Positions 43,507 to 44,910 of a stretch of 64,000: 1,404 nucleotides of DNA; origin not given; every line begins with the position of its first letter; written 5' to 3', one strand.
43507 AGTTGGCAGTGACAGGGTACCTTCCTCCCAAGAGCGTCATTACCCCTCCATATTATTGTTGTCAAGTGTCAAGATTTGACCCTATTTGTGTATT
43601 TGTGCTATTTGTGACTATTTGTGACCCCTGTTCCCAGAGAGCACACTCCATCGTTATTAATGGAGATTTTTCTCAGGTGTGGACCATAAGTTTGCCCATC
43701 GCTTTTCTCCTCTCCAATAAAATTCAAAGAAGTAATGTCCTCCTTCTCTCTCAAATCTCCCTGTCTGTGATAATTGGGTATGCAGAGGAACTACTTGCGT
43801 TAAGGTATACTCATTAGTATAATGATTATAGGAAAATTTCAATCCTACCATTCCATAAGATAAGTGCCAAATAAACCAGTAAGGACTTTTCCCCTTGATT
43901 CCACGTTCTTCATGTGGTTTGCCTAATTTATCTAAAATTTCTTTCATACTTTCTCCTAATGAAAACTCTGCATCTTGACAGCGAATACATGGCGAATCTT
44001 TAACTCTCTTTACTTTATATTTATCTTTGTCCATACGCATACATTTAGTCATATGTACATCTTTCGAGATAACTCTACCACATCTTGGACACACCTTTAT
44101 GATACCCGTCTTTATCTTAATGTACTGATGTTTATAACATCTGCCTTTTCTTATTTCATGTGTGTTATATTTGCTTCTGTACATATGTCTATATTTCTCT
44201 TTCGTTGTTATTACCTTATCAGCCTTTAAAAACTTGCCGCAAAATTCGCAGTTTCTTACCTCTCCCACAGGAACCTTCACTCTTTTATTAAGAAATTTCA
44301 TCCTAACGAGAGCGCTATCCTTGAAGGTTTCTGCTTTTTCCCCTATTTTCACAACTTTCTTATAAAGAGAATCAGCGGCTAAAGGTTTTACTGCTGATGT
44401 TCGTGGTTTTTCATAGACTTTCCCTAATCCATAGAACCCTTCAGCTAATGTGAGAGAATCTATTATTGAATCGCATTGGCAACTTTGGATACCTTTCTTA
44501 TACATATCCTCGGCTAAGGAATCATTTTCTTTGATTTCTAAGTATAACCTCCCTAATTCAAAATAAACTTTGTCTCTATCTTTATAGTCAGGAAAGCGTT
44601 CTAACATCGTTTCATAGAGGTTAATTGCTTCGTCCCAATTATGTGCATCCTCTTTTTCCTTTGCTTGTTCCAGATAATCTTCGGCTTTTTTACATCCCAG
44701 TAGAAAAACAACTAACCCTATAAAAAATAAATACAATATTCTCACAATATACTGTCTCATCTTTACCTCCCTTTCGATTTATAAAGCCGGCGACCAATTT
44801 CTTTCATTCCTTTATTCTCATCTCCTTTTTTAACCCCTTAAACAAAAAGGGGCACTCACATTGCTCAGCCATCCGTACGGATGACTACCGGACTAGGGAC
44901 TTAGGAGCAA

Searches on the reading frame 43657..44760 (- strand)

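Call 53: search_protein_families(library=pfam, proteins=[window:43657-44760:-], max_evalue=0.001)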
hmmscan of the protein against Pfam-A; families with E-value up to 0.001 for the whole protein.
window:43657-44760:- (367 aa): 1 family
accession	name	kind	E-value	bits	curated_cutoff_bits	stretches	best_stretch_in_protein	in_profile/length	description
PF13424.12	TPR_12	-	5e-05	23.8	30.1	0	39-92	16-73/77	Tetratricopeptide repeat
